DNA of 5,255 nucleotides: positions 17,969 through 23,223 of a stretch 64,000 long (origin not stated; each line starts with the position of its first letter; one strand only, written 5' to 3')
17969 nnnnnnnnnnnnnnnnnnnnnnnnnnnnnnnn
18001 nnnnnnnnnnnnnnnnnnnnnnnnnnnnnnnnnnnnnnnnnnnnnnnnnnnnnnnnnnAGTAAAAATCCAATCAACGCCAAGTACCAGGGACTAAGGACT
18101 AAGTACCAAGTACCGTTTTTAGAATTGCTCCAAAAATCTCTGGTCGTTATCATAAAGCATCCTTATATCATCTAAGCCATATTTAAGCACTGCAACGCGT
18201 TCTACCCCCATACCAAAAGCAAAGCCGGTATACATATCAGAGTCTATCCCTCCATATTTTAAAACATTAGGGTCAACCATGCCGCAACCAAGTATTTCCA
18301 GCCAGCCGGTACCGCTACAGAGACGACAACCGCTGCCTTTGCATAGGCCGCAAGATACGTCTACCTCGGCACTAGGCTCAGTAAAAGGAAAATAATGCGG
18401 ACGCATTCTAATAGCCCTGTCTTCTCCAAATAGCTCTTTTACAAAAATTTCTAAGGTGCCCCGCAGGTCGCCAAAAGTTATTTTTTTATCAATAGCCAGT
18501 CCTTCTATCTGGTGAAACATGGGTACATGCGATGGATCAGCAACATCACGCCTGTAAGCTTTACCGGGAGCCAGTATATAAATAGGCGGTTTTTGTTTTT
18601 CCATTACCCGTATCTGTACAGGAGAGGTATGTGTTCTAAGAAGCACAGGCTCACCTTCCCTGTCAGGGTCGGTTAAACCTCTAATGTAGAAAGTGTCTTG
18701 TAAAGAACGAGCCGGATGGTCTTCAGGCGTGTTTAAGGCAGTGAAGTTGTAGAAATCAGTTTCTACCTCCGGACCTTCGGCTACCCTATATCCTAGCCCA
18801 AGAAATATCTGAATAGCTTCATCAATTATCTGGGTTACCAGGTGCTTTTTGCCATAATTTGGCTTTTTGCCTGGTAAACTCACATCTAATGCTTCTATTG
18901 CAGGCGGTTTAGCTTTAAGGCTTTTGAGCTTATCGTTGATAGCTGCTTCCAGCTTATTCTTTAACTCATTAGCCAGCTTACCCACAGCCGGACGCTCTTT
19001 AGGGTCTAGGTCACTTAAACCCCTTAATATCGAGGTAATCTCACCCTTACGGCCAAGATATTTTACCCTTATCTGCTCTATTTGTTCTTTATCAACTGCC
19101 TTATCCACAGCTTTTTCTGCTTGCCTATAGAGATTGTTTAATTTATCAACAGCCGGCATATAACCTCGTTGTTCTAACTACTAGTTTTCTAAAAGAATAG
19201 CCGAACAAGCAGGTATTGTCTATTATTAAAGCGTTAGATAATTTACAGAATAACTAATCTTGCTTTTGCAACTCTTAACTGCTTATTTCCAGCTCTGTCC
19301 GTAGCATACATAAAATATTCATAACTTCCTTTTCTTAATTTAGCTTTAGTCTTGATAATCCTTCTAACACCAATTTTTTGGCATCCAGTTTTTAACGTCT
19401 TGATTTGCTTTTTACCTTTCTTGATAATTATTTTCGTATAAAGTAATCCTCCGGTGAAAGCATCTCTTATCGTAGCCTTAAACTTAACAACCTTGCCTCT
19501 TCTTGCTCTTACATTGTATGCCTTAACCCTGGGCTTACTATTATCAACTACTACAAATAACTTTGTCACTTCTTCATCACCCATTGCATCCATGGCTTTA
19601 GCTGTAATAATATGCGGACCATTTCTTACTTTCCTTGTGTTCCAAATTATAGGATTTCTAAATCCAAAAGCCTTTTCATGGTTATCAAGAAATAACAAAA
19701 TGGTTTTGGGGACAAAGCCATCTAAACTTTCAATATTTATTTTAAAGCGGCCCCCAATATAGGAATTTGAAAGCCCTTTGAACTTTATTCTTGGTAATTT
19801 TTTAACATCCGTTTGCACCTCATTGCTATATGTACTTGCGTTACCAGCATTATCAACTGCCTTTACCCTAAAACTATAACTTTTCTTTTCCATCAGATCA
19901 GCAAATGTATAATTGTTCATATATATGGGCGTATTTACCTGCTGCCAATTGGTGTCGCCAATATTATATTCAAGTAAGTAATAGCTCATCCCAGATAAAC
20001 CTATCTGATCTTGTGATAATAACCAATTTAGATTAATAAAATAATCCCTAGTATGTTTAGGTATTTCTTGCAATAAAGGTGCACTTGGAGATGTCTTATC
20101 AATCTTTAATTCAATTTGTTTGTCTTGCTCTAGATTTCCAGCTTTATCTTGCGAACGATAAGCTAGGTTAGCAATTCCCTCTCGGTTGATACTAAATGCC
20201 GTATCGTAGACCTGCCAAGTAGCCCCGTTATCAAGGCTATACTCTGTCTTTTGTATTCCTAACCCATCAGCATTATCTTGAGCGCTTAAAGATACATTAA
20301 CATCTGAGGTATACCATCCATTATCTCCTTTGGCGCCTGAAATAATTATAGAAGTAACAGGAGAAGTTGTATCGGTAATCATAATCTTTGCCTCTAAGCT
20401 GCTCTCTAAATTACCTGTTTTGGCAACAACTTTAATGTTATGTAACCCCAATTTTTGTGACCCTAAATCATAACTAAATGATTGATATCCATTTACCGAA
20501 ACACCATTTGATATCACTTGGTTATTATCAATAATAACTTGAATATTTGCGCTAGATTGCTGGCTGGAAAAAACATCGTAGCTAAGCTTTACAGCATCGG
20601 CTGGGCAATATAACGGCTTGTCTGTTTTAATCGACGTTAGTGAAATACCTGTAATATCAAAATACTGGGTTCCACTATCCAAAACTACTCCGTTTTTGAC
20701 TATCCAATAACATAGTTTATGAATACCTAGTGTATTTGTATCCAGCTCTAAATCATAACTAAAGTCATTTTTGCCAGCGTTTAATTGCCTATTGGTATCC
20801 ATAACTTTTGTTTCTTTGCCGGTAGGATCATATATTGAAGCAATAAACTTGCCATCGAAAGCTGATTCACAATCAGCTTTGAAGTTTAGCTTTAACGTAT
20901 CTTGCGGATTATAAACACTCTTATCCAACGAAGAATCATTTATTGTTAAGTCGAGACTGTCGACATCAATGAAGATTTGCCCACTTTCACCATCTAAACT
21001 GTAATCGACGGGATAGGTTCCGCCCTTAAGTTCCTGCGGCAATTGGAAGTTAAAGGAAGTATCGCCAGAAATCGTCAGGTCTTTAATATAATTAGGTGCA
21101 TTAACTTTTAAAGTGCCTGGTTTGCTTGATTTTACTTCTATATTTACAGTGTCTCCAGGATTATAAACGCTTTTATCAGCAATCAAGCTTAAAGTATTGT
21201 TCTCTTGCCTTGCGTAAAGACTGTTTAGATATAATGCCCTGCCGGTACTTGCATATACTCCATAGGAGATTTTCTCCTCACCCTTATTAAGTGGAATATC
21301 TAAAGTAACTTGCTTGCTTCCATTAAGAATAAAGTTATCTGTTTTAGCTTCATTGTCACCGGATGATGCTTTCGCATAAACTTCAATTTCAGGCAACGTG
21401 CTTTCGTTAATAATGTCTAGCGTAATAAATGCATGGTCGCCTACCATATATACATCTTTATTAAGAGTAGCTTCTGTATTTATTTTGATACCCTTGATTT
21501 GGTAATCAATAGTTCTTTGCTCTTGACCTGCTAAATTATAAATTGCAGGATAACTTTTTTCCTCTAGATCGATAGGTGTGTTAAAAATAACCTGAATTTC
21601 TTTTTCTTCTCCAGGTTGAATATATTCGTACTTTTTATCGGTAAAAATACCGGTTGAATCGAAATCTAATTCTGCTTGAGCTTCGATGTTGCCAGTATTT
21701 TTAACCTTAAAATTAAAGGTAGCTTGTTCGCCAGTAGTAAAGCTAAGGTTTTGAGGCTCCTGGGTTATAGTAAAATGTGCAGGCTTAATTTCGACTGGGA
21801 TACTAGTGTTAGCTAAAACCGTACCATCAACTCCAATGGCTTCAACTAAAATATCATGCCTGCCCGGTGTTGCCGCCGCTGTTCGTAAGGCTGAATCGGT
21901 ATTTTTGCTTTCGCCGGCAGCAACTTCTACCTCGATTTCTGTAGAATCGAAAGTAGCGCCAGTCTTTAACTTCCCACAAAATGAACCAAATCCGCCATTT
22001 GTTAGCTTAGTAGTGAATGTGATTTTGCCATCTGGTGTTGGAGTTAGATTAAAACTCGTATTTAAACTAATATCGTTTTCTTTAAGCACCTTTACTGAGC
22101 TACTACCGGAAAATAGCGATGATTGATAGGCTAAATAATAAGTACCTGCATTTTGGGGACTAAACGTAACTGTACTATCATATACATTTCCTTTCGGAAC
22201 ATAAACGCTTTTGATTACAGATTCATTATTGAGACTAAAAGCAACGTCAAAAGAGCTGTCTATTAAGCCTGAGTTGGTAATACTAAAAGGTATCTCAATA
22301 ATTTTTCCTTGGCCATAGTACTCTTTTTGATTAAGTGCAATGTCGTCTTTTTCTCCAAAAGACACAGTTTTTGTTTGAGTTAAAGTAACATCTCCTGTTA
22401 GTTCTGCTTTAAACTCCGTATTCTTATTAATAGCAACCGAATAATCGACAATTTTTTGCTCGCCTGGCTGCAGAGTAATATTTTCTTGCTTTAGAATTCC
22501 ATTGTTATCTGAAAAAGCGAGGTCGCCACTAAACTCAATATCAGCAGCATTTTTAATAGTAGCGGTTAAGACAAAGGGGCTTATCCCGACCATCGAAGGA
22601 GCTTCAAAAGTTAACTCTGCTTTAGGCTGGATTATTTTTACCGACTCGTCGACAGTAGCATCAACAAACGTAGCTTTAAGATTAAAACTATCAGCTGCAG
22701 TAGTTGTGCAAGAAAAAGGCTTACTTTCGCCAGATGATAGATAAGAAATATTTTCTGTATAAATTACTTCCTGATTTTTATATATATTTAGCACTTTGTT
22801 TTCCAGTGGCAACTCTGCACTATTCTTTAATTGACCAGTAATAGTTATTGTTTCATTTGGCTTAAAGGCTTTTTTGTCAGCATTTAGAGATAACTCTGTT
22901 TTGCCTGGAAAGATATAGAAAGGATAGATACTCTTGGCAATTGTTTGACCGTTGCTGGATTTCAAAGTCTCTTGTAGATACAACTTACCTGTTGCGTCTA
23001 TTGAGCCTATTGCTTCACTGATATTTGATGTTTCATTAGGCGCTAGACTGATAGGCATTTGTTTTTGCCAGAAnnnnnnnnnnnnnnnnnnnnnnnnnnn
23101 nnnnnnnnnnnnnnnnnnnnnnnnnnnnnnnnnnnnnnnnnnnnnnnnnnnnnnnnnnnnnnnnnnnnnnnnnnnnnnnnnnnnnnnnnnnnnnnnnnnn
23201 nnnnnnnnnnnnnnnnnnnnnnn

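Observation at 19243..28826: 3099-aa secreted giant protein (Zn-phospholipase-C-like head, ~14 PD40 propeller blades, CARDB/Ig and FN3 modules) translationally coupled to a 95-aa three-TM protein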

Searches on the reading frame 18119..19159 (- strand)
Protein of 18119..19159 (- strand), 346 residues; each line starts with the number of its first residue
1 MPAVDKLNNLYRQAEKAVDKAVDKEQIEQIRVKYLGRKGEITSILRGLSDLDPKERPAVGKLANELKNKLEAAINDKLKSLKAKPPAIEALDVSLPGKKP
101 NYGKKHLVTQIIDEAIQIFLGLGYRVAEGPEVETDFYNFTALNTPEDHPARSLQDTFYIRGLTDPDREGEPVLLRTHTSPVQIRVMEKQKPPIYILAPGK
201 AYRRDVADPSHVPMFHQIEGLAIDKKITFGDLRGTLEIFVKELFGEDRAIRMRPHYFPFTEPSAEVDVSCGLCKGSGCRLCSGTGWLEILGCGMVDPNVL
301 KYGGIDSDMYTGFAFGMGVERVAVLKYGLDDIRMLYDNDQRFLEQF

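Call 11: search_protein_families(library=ncbifam, proteins=[window:18119-19159:-], max_evalue=0.00001)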
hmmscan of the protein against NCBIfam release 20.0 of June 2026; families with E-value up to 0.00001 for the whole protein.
window:18119-19159:- (346 aa): 5 families
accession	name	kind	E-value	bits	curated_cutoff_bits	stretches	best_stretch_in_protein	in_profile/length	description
TIGR00468.1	pheS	equivalog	2.4e-98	329.3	237.45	1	42-346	3-322/324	phenylalanine--tRNA ligase subunit alpha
NF003210.0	PRK04172.1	equivalog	7.1e-65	219.7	350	2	171-345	331-490/496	phenylalanine--tRNA ligase subunit alpha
NF051887.1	PheS_related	equivalog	1.1e-38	133.3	300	1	104-346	11-239/349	PheS-related mystery ligase SrmL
TIGR00469.1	pheS_mito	equivalog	1.7e-32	112.6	258.35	2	251-346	260-343/451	phenylalanine--tRNA ligase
TIGR00470.1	sepS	equivalog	3.9e-08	32.2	380.65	0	185-336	200-342/533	O-phosphoserine--tRNA ligase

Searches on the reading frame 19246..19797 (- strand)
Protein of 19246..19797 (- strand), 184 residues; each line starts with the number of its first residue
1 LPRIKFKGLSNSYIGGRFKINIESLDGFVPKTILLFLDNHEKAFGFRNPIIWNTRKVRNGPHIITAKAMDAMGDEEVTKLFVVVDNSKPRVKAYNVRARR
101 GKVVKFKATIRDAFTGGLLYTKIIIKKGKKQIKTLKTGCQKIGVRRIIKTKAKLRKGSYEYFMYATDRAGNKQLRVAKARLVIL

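Call 86: search_protein_families(library=pfam, proteins=[window:19246-19797:-], max_evalue=10)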
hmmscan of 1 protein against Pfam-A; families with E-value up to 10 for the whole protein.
seq(184 aa): 3 families
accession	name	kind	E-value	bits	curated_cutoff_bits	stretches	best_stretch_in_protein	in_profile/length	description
PF19077.6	Big_13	-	0.00023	22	27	1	148-173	66-91/102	Bacterial Ig-like domain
PF15418.12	DUF4625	-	0.022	15.5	27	1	141-176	90-125/131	Domain of unknown function (DUF4625)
PF22973.2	GWD1_pHisD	-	0.15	12.1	27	1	55-104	25-74/115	Alpha-glucan water dikinase, phosphohistidine-like domain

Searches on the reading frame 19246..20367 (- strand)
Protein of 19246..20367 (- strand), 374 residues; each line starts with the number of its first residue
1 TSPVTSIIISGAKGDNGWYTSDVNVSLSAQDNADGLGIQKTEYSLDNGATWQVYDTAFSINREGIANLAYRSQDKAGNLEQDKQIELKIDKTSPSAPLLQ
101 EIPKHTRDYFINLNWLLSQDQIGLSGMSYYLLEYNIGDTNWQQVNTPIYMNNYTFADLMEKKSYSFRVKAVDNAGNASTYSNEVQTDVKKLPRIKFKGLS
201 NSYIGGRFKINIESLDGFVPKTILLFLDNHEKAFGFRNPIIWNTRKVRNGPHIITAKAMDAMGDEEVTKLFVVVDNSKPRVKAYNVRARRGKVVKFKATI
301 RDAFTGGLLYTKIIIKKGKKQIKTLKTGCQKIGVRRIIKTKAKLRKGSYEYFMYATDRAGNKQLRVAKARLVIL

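Call 87: search_solved_structures(query=window:19246-20367:-, max_evalue=1)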
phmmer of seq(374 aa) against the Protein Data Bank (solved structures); distinct sequences matched with E-value up to 1: 26.
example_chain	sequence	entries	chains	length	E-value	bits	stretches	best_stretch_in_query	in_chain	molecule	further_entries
5fm5_M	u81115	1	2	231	6.4e-16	61.5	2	94-178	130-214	MYOMESIN-1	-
8q6t_I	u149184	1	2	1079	3.5e-09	39.3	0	121-179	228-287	Titin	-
6zva_B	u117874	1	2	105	2.4e-08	36.6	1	94-177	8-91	Myomesin-1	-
8g4l_bm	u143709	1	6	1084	4.3e-08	35.8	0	62-186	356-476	Titin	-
5fm4_A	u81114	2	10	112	2.6e-06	29.9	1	93-176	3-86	MYOMESIN-1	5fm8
8bvo_A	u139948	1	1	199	0.00012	24.4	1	93-176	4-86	Titin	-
8bxr_A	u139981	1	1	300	0.00017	23.9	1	92-176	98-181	Titin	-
9ot8_A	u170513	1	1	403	0.00018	23.8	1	129-174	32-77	FN3con-9 - FN3con-41 fusion,Galectin-3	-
1k85_A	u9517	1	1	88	0.00068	22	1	94-185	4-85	CHITINASE A1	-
4u3h_A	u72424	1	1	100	0.0017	20.7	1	127-181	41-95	FN3con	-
1bpv_A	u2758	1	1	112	0.002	20.4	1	92-179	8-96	TITIN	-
2yuw_A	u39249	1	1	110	0.0051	19.1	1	95-178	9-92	Myosin binding protein C, slow type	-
8bnq_A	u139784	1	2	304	0.0089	18.3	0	123-176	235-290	Titin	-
1x5y_A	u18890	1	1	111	0.01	18.1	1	106-178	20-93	myosin binding protein C, fast-type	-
7y8i_A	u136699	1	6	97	0.014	17.6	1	97-176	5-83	Dscam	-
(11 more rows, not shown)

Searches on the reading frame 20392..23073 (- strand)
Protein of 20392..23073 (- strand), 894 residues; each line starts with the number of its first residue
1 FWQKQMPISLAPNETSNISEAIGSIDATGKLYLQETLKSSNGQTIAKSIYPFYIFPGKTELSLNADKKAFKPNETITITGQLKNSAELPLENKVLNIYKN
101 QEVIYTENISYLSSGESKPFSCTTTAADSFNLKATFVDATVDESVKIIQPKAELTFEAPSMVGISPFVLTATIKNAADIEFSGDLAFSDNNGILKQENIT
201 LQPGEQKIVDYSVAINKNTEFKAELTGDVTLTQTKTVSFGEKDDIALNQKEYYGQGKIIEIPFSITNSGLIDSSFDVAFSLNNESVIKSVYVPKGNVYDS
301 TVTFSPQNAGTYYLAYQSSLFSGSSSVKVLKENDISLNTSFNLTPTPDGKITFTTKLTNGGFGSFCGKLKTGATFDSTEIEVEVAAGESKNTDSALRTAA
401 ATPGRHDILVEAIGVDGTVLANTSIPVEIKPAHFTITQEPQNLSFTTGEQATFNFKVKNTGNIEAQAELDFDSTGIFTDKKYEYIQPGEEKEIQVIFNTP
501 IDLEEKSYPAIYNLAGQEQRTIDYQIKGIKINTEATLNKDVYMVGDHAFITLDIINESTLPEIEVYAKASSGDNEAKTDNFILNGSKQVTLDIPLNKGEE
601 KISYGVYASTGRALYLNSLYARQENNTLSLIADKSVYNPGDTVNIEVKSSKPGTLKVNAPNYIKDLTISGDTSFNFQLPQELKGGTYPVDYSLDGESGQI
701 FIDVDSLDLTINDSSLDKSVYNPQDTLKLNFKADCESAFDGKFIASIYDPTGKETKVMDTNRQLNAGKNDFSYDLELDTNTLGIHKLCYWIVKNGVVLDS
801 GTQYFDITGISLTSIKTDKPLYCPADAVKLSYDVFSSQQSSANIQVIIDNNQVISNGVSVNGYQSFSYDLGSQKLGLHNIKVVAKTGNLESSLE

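Call 88: search_solved_structures(query=window:20392-23073:-, max_evalue=1)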
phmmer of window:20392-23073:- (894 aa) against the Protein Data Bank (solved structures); distinct sequences matched with E-value up to 1: 1.
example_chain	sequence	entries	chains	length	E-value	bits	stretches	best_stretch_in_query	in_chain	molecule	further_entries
7ewi_C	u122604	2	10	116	0.78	11.2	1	666-738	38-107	Endoribonuclease MazF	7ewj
